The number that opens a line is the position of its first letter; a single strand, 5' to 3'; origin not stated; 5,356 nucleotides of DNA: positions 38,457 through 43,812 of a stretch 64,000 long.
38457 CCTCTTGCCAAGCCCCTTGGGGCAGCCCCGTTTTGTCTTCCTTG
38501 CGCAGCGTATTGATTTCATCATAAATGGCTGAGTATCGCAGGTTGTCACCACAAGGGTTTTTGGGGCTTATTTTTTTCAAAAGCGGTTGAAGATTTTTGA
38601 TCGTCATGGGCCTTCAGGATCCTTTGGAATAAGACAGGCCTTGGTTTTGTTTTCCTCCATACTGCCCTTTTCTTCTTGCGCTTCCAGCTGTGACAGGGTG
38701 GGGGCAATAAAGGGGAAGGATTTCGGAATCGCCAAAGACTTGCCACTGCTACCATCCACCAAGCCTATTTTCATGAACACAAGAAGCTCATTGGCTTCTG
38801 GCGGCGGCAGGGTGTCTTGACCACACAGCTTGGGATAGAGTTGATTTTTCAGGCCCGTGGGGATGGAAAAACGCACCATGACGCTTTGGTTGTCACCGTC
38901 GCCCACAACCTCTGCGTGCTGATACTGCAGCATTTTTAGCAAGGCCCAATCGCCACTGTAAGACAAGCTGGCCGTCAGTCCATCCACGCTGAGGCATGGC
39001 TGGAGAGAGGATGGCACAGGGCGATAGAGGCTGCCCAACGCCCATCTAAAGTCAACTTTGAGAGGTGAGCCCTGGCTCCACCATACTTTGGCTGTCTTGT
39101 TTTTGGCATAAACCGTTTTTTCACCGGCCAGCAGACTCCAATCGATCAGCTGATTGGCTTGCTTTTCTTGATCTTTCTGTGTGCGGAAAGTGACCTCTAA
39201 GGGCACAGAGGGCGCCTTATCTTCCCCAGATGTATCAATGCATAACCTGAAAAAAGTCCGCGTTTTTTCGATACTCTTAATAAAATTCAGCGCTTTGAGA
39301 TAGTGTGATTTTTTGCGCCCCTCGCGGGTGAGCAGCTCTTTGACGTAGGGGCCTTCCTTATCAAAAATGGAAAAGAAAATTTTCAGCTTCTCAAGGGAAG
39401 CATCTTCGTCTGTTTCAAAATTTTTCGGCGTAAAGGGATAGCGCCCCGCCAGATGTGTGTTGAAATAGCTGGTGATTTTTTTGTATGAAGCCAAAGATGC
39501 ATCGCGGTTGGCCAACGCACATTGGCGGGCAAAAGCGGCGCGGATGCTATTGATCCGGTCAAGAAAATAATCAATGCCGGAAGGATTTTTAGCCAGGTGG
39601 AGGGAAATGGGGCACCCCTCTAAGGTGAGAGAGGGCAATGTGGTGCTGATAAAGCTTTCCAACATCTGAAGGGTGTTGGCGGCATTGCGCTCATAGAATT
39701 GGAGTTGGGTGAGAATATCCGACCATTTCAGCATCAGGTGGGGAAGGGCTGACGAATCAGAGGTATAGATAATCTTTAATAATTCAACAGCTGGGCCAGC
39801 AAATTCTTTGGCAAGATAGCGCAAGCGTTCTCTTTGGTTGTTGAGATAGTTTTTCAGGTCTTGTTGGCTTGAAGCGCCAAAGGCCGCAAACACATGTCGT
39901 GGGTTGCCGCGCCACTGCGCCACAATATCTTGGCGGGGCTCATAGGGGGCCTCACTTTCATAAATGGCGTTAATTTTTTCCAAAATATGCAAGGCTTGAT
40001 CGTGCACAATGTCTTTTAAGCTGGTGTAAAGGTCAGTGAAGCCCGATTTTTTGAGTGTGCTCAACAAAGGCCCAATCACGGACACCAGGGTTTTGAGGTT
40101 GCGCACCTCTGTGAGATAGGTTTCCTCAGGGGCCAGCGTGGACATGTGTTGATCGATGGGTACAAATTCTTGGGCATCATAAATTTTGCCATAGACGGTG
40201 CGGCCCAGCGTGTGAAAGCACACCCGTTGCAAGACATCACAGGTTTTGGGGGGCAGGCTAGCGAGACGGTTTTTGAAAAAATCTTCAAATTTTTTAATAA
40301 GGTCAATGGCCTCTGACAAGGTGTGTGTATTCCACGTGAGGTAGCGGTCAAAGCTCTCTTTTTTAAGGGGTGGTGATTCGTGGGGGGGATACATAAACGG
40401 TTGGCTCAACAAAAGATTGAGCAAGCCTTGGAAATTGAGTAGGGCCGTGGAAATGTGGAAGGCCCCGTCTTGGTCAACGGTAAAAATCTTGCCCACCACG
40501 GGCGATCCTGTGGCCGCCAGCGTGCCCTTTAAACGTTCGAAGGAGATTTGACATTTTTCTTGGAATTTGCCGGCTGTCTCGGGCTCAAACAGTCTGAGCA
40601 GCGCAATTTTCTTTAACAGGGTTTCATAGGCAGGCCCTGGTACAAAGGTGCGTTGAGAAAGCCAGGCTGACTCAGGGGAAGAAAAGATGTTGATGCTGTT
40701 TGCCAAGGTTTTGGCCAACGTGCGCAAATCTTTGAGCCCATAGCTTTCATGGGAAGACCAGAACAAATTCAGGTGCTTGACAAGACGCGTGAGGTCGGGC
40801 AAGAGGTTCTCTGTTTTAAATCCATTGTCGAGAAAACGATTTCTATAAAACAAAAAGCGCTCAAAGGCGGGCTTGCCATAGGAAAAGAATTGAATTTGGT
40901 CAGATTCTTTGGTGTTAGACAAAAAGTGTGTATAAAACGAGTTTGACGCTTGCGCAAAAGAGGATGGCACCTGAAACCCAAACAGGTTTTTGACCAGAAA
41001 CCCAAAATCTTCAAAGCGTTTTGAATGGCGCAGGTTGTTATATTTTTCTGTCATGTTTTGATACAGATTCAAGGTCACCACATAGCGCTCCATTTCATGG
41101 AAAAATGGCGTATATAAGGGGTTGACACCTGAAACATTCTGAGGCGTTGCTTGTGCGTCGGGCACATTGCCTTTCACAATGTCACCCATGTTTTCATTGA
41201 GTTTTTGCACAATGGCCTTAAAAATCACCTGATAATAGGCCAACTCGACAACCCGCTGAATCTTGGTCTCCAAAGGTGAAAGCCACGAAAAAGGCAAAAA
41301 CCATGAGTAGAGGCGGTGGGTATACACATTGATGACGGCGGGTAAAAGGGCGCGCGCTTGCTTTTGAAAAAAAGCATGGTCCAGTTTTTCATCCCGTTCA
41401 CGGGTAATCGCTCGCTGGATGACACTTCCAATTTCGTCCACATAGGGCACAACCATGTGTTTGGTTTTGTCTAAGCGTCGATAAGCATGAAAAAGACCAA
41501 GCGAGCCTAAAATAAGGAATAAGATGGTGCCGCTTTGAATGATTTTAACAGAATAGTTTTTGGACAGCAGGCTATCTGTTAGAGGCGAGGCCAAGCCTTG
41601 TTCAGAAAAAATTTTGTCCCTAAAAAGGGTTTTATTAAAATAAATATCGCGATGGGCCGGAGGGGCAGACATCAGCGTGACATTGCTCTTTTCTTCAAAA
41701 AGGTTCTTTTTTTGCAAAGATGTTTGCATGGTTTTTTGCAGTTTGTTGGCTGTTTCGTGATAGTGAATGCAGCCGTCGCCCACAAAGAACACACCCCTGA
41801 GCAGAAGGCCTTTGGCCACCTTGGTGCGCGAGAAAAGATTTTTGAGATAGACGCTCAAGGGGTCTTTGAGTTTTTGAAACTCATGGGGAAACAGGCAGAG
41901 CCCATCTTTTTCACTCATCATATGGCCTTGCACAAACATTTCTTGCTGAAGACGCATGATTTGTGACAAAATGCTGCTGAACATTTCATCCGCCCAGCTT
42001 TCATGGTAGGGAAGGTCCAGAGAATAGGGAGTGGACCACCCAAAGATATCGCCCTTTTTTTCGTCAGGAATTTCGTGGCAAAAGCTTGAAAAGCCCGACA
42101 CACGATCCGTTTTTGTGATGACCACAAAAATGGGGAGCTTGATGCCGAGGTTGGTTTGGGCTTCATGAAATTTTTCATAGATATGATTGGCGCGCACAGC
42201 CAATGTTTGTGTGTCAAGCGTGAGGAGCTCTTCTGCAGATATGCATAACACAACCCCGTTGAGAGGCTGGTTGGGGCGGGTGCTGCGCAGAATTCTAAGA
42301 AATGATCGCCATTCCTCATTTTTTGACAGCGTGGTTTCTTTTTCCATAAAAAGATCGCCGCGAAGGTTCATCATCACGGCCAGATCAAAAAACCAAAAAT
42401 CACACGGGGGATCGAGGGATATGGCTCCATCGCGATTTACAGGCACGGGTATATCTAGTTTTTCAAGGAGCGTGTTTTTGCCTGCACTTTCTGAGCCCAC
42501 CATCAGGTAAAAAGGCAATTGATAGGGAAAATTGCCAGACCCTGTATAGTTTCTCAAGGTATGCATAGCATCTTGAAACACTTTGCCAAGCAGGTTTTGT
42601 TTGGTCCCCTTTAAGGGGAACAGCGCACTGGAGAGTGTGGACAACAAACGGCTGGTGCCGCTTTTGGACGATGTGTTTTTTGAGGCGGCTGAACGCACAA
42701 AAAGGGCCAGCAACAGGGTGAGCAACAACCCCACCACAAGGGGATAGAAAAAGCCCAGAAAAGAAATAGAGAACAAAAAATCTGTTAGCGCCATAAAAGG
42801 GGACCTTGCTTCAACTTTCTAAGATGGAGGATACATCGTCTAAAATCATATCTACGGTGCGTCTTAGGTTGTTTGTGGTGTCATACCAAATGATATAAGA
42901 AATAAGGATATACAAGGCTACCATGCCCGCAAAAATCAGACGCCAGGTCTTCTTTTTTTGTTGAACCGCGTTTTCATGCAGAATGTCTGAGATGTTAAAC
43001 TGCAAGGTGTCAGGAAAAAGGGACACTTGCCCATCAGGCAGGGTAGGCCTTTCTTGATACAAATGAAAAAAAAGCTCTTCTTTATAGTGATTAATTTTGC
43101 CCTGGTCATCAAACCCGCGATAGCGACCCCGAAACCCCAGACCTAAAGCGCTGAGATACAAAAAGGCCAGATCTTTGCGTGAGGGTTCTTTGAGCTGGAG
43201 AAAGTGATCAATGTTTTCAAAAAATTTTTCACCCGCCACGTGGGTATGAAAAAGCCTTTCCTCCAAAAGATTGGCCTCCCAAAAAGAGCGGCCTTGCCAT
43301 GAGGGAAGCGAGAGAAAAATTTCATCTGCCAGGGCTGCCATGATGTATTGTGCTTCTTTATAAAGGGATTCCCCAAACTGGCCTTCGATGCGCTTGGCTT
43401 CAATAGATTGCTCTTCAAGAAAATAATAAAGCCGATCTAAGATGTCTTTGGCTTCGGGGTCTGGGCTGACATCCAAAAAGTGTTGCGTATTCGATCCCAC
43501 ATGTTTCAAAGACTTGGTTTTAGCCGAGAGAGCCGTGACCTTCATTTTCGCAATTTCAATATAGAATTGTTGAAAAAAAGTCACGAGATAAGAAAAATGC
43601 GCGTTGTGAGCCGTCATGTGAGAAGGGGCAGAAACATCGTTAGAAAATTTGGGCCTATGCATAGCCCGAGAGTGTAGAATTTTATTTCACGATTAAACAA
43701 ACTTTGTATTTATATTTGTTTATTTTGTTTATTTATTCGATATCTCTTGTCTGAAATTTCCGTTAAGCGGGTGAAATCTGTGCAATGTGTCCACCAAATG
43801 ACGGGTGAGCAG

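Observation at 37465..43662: A tssL-tssM-tssA T6SS mini-operon embedded in core genes, with no other T6SS genes nearby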

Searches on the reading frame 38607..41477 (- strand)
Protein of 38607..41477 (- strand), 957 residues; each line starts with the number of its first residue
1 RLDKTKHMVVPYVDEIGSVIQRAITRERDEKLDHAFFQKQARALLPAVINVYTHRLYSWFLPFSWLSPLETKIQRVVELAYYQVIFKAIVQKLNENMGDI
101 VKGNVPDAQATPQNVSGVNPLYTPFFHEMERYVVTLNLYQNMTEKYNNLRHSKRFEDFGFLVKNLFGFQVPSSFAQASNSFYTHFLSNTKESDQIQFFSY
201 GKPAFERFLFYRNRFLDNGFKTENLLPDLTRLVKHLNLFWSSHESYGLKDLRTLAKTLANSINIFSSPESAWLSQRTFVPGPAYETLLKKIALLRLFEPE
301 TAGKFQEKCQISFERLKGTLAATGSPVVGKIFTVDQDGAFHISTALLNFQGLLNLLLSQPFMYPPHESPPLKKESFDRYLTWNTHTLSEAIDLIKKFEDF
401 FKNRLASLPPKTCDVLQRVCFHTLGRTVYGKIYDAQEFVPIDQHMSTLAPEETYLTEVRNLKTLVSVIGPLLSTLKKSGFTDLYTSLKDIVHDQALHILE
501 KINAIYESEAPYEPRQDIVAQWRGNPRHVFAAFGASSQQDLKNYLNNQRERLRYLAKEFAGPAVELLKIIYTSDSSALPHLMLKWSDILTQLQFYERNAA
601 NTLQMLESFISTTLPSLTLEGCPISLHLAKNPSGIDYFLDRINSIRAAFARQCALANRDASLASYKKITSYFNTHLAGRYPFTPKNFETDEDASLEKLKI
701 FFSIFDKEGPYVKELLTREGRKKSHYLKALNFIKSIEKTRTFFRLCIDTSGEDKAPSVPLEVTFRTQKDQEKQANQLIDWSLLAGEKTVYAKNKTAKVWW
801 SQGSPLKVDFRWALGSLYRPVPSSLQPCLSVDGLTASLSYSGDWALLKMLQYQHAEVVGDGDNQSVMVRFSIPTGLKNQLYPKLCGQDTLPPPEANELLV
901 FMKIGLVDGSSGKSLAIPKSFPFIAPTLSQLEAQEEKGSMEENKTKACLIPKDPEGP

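Call 71: search_protein_representatives(protein=window:38607-41477:-)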
Query: 957 residues. Proteins with E-value up to 0.001 (for the whole library): 1141; up to 1e-10: 988; up to 1e-30: 529. The best 150 are listed.
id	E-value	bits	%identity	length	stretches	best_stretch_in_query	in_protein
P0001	0.0e+00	2112.5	96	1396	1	1-957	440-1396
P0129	1.2e-277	939.9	48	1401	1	5-937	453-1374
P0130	1.4e-272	923.0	45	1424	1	4-955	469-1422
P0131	4.4e-256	868.5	44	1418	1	2-940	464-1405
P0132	6.8e-205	699.1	37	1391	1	1-929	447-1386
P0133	4.0e-184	630.4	36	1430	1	1-935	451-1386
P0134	1.8e-150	519.0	33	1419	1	2-933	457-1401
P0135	5.5e-147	507.4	33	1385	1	2-876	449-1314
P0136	8.8e-130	450.5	33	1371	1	9-879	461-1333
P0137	4.6e-112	391.9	29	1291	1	22-887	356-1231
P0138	7.8e-107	374.6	26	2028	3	207-889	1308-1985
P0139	9.3e-100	351.2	29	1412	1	20-873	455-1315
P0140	9.6e-100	351.1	29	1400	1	31-874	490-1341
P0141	7.9e-96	338.1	27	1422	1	33-881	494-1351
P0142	1.3e-95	337.4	29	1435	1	8-930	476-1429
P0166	3.7e-79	283.0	25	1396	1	27-875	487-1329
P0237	7.6e-65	235.6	26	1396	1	23-928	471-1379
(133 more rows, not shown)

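Call 72: predict_structure(alignment_id=A3)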
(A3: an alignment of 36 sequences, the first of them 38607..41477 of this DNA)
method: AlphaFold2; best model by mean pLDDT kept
length: 957 residues; sequences in the alignment: 36
mean_pLDDT: 83.9   pTM: 0.57
mean pLDDT of the five models: 83.9, 83.0, 82.0, 81.9, 79.3
residues with pLDDT >= 90: 375; 70-90: 452; 50-70: 109; < 50: 21
segments of 3 or more residues with pLDDT < 50: 884-889, 944-957
pLDDT, mean of each block of 10 residues (from residue 1): 67 78 74 72 79 61 65 76 83 88 74 69 90 92 85 77 86 65 62 79 93 93 87 90 84 93 88 89 92 91 94 92 89 86 91 91 82 91 95 92 82 88 92 94 84 90 94 93 93 93 91 92 91 94 95 95 93 71 93 93 94 87 66 77 90 87 90 91 76 89 90 86 86 89 83 81 87 88 90 85 91 87 83 91 89 81 81 80 49 69 80 70 87 72 47 43
secondary structure, 60 per line:
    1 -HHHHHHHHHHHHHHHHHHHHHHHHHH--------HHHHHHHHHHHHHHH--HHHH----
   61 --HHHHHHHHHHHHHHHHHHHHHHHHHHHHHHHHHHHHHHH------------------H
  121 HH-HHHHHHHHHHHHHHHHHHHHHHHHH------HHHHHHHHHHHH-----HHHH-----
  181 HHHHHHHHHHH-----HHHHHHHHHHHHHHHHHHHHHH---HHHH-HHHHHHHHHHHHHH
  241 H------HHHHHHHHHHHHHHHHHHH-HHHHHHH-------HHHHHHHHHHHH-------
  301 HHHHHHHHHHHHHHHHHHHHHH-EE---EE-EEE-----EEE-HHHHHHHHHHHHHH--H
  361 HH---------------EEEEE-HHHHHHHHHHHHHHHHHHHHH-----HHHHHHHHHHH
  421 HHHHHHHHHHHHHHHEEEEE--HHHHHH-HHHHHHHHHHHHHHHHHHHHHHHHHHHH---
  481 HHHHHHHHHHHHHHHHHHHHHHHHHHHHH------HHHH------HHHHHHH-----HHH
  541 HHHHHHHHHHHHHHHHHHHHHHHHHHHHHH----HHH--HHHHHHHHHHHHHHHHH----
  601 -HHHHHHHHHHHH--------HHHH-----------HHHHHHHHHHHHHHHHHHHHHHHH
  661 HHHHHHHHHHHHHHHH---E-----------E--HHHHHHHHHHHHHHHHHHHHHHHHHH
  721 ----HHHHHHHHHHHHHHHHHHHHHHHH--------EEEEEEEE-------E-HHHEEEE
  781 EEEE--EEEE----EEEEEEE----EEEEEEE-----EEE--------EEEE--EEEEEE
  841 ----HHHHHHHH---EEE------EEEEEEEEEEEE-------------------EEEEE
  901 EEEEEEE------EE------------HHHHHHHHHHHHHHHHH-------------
elements in order (helices of 4 or more, strands of 3 or more residues): H2-27 H36-50 H53-56 H63-101 H124-148 H155-166 H172-175 H181-191 H197-218 H222-225 H227-241 H248-266 H268-274 H282-293 H301-322 E332-334 E340-342 H344-357 E378-382 H384-404 H410-435 E436-440 H443-448 H450-477 H481-509 H516-519 H526-532 H538-570 H580-596 H602-613 H622-625 H637-676 H695-720 H725-748 E757-764 E777-784 E787-790 E795-801 E806-812 E818-820 E829-832 E835-840 H845-852 E856-858 E865-876 E896-907 H928-944

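Call 74: fold_search(model_id=the predicted structure, library=pdb)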
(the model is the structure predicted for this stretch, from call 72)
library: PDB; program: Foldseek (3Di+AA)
matches with E <= 10: 297; with E <= 0.001: 0
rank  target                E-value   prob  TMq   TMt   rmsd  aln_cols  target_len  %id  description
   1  9hvq_Q                5.0e-03  0.38  0.08  0.08  32.5       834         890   12  Structure of the transcribing Pol II-DSIF-PAF-SPT6-RECQL5 complex (released 2025-07-16)
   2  7fik_I                2.1e-02  0.28  0.11  0.12  37.2       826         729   10  The cryo-EM structure of the CR subunit from X. laevis NPC (released 2022-11-09)
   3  1ldj_A                4.0e-02  0.25  0.08  0.10  29.2       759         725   11  Structure of the Cul1-Rbx1-Skp1-F boxSkp2 SCF Ubiquitin Ligase Complex (released 2002-05-08)
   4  9mg8_B                7.3e-02  0.18  0.07  0.14  43.4       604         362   10  Crystal Structure of b-iTHR-110 (released 2025-12-17)
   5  7wtz_K                8.6e-02  0.10  0.08  0.08  38.0       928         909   11  Cryo-EM structure of a human pre-40S ribosomal subunit - State RRP12-B2 (released 2022-10-19)
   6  8yjb_G                8.6e-02  0.08  0.07  0.08  56.8      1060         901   10  Cryo-EM structure of the human DSS1-INTAC complex (released 2025-03-05)
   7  9rtt_Q                9.7e-02  0.12  0.08  0.09  32.2       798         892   11  Activated Elongation Complex with IWS1 and ELOF1 (released 2025-09-03)
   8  8v3b_a                1.3e-01  0.20  0.07  0.13  32.8       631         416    9  Computational Designed Nanocage O43_129_+4 (released 2024-03-13)
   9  8syn_A                1.4e-01  0.09  0.08  0.09  29.9       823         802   12  Human VPS35L/VPS29/VPS26C Complex (released 2023-11-01)
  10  8hme_E                1.7e-01  0.09  0.08  0.07  27.2       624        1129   12  head module state 1 of Tetrahymena IFT-A (released 2023-06-14)
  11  7cun_G                1.8e-01  0.07  0.08  0.08  54.8      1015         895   10  The structure of human Integrator-PP2A complex (released 2020-11-25)
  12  7wtx_K                1.8e-01  0.06  0.07  0.07  39.7       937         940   10  Cryo-EM structure of a human pre-40S ribosomal subunit - State RRP12-B1 (released 2022-10-19)
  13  8wi2_A                2.2e-01  0.05  0.07  0.06  57.6       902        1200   10  RD-hMRP5-inward open (released 2024-07-03)
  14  7sqc_R1               2.3e-01  0.06  0.07  0.04  39.3       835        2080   10  Ciliary C1 central pair apparatus isolated from Chlamydomonas reinhardtii (released 2022-04-13)
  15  2pfv                  2.9e-01  0.30  0.15  0.23  24.5       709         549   10  S. cerevisiae Exo70 with additional residues to 2.1 Angrstrom resolution (released 2007-05-22)
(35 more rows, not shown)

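Call 89: find_encoding_contigs(protein=P0132, flank=10000, max_places=2)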
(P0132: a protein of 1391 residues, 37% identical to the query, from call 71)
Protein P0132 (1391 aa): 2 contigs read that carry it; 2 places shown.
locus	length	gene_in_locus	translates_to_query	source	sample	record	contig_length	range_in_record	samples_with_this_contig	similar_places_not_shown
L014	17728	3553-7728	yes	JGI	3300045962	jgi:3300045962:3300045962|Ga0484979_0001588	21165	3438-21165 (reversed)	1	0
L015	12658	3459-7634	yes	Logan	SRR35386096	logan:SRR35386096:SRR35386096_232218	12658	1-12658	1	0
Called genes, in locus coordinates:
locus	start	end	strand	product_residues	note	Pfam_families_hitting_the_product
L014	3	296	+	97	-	?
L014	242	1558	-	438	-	PF00534:Glycos_transf_1, PF13692:Glyco_trans_1_4, PF13524:Glyco_trans_1_2 (weak)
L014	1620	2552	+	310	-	PF02899:Phage_int_SAM_1, PF13495:Phage_int_SAM_4, PF00589:Phage_integrase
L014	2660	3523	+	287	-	PF09850:DotU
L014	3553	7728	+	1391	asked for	PF14331:IcmF-related_N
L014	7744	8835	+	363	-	PF06812:ImpA_N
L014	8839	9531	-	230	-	PF20260:PUA_4, PF04452:Methyltrans_RNA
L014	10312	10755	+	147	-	PF00210:Ferritin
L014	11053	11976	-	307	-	PF01565:FAD_binding_4, PF02873:MurB_C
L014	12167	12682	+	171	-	-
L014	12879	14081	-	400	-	PF13439:Glyco_transf_4, PF13477:Glyco_trans_4_2, PF13579:Glyco_trans_4_4, PF00534:Glycos_transf_1, PF13692:Glyco_trans_1_4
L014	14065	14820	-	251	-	PF00005:ABC_tran, PF13304:AAA_21 (weak)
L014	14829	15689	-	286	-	PF02405:MlaE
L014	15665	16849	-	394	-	PF01168:Ala_racemase_N, PF00842:Ala_racemase_C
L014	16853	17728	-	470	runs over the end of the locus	PF00772:DnaB, PF13481:AAA_25, PF03796:DnaB_C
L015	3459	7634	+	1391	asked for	PF14331:IcmF-related_N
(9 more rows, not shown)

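Call 91: search_protein_families(library=pfam, proteins=[L014:12167-12682:+], max_evalue=1)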
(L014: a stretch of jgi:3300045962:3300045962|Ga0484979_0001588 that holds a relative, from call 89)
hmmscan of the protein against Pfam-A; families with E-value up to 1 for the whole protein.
L014:12167-12682:+ (171 aa): 1 family
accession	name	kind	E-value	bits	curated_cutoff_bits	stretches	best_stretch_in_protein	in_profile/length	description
PF05596.16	Taeniidae_ag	-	0.0078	16.4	31.9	1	133-160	6-33/55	Taeniidae antigen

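Call 94: find_encoding_contigs(protein=P0134, flank=10000, max_places=2)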
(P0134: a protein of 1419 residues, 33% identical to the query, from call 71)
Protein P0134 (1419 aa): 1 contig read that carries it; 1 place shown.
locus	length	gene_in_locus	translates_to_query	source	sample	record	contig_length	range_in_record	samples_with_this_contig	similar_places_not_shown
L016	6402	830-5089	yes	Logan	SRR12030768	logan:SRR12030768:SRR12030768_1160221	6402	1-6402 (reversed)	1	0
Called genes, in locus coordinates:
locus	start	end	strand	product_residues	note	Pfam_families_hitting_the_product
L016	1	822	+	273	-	?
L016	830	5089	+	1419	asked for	PF14331:IcmF-related_N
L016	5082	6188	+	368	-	PF06812:ImpA_N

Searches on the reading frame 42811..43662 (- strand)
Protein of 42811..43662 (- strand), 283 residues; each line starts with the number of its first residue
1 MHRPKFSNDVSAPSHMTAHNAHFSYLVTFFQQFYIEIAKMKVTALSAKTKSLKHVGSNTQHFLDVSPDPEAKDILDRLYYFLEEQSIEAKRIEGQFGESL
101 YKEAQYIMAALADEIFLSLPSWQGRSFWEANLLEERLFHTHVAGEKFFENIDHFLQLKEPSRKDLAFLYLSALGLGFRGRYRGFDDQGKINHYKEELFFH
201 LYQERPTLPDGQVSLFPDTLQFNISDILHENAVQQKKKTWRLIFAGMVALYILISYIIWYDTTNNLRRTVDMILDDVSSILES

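Call 3: search_protein_families(library=pfam, proteins=[window:42811-43662:-], max_evalue=0.01)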
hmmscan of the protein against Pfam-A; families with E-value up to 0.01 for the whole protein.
window:42811-43662:- (283 aa): 1 family
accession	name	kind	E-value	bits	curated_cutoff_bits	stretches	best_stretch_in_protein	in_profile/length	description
PF09850.14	DotU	-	4.9e-25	88.8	27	1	87-257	39-199/205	Type VI secretion system protein DotU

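Call 4: search_protein_families(library=ncbifam, proteins=[window:42811-43662:-], max_evalue=0.01)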
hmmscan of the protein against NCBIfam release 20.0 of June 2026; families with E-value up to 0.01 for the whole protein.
window:42811-43662:- (283 aa): 5 families
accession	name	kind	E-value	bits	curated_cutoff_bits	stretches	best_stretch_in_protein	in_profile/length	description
TIGR03349.1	IV_VI_DotU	subfamily_domain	4.4e-23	82.2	89.95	1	95-258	48-206/211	DotU/TssL family secretion system protein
NF038239.1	T6SS_TssL_short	exception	9.7e-11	41.5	180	1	98-189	50-141/207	type VI secretion system protein TssL, short form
NF005444.0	PRK07033.1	equivalog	4.5e-08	32.5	520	1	104-205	103-203/438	DotU family type VI secretion system protein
NF038228.1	IcmH_DotU_IVB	equivalog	4.1e-07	29.6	50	1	95-256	86-235/258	type IVB secretion system protein IcmH/DotU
NF005999.0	PRK08126.1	subfamily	9e-05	21.4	571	1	105-209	119-222/432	hypothetical protein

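Call 66: search_solved_structures(query=window:42811-43662:-, max_evalue=0.01)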
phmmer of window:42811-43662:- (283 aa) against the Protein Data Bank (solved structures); distinct sequences matched with E-value up to 0.01: 3.
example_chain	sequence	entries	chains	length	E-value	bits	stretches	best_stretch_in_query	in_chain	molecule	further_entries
4v3i_A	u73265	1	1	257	4.2e-07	32.9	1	82-254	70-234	VCA0115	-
3u66_A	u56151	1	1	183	9.5e-06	28.4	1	92-189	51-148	Putative type VI secretion protein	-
6y4r_A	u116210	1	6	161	1.9e-05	27.4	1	66-192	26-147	DotU family type IV/VI secretion system protein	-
